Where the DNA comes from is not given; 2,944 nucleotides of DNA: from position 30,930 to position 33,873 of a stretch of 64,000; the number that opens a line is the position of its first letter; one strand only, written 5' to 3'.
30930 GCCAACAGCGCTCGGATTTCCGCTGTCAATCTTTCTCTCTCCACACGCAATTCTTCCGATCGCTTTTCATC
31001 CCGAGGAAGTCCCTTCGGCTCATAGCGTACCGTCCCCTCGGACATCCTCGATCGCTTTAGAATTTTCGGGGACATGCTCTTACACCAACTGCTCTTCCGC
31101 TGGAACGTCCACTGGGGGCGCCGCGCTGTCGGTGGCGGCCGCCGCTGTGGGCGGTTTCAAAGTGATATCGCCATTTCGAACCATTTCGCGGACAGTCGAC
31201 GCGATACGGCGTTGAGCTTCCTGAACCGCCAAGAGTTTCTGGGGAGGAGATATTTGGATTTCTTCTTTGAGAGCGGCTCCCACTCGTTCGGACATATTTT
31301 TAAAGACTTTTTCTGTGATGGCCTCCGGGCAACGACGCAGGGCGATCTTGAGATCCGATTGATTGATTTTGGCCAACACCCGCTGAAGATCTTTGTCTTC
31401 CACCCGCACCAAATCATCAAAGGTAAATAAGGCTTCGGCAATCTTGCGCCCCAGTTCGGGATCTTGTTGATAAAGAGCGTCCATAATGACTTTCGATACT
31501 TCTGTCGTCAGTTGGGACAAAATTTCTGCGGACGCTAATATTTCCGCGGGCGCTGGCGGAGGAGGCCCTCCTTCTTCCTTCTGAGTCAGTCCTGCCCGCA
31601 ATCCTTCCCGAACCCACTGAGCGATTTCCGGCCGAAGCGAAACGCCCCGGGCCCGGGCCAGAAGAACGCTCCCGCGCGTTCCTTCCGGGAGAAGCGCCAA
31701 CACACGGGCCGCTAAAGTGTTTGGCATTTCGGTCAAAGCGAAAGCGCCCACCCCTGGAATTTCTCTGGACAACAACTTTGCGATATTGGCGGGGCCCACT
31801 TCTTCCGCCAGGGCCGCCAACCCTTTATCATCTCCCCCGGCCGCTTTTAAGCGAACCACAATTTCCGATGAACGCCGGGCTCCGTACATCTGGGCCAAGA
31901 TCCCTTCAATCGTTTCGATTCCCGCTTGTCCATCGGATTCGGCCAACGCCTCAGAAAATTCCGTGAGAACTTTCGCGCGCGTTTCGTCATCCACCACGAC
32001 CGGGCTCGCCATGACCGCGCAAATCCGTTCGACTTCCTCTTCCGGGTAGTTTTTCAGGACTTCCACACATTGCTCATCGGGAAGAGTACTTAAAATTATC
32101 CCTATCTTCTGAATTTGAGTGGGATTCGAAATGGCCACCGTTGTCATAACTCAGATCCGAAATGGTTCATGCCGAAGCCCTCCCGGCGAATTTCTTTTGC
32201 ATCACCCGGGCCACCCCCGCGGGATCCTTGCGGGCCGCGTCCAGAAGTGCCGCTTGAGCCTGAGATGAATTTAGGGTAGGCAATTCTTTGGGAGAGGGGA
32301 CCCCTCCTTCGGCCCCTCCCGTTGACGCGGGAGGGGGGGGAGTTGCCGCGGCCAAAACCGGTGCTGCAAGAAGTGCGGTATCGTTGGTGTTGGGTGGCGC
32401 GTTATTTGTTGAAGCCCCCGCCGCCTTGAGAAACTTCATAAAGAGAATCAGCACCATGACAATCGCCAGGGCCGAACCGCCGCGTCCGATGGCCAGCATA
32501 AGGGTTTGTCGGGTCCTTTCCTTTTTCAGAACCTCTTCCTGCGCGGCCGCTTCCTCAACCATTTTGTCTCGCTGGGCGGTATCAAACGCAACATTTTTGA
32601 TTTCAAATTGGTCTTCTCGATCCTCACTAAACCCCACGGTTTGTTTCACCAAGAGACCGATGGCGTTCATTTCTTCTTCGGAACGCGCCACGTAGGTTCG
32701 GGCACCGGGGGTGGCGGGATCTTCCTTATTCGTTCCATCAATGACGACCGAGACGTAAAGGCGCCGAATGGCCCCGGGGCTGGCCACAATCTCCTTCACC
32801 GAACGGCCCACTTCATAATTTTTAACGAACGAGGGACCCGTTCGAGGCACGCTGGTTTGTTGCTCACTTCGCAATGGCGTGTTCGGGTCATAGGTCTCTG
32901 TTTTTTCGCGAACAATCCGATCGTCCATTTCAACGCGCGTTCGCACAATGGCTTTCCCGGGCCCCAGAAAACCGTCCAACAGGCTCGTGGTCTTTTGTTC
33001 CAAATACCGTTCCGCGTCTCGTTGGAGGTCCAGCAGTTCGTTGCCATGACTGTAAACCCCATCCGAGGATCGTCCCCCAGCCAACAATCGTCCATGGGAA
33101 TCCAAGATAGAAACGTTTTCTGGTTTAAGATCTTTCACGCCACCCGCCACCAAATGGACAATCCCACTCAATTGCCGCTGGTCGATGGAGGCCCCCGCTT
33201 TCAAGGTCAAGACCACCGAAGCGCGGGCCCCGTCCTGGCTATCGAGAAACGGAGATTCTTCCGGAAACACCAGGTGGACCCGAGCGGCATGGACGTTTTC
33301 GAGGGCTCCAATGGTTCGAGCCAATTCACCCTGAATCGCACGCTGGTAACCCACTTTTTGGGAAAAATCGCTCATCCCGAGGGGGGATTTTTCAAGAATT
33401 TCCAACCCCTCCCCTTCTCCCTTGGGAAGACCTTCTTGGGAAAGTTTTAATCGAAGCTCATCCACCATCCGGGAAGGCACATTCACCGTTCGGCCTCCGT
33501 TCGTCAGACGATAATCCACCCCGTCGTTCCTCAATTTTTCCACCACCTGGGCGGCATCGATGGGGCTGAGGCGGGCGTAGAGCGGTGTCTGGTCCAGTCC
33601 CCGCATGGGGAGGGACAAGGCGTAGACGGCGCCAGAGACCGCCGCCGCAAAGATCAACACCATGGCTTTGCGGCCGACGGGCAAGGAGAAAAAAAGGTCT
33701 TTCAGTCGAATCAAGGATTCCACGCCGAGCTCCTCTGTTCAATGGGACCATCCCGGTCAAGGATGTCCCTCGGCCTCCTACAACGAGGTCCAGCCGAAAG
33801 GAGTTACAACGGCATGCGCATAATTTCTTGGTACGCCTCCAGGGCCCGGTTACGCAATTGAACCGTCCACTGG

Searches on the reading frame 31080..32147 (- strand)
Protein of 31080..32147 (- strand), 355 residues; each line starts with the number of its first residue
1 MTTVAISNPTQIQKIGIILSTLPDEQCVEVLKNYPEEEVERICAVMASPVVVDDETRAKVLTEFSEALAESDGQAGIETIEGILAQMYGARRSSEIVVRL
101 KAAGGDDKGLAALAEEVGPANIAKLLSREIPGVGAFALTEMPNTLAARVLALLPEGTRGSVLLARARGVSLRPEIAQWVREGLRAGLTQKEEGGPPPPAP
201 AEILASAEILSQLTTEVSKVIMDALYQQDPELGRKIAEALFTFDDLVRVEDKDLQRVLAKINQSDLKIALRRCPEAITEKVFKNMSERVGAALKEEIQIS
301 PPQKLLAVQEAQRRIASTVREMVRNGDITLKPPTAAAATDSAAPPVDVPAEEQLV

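Call 35: search_protein_families(library=pfam, proteins=[window:31080-32147:-], max_evalue=0.001)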
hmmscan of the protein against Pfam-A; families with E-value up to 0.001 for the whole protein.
window:31080-32147:- (355 aa): 4 families
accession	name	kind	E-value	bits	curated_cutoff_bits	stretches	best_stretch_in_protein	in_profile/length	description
PF01706.21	FliG_C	-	1.6e-32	112.4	23.3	1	224-330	2-108/108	FliG C-terminal domain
PF14841.11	FliG_M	-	1.1e-13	51.6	25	1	119-189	1-71/76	FliG middle domain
PF14842.11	FliG_N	-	2e-13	51.2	25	1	10-103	3-98/104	FliG N-terminal domain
PF03448.22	MgtE_N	-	6.5e-07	30.3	25.9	0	250-293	50-93/102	MgtE intracellular N domain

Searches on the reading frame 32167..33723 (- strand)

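Call 35: search_protein_families(library=pfam, proteins=[window:32167-33723:-], max_evalue=0.001)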
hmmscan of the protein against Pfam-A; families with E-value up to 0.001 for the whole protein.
window:32167-33723:- (518 aa): 2 families
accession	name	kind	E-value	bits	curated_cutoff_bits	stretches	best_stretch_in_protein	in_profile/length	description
PF01514.23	YscJ_FliF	-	6.5e-59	199.2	24.4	1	44-215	5-178/179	Secretory protein of YscJ/FliF family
PF08345.17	YscJ_FliF_C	-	1.7e-25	90.6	23.8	2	300-380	78-147/147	Flagellar M-ring protein C-terminal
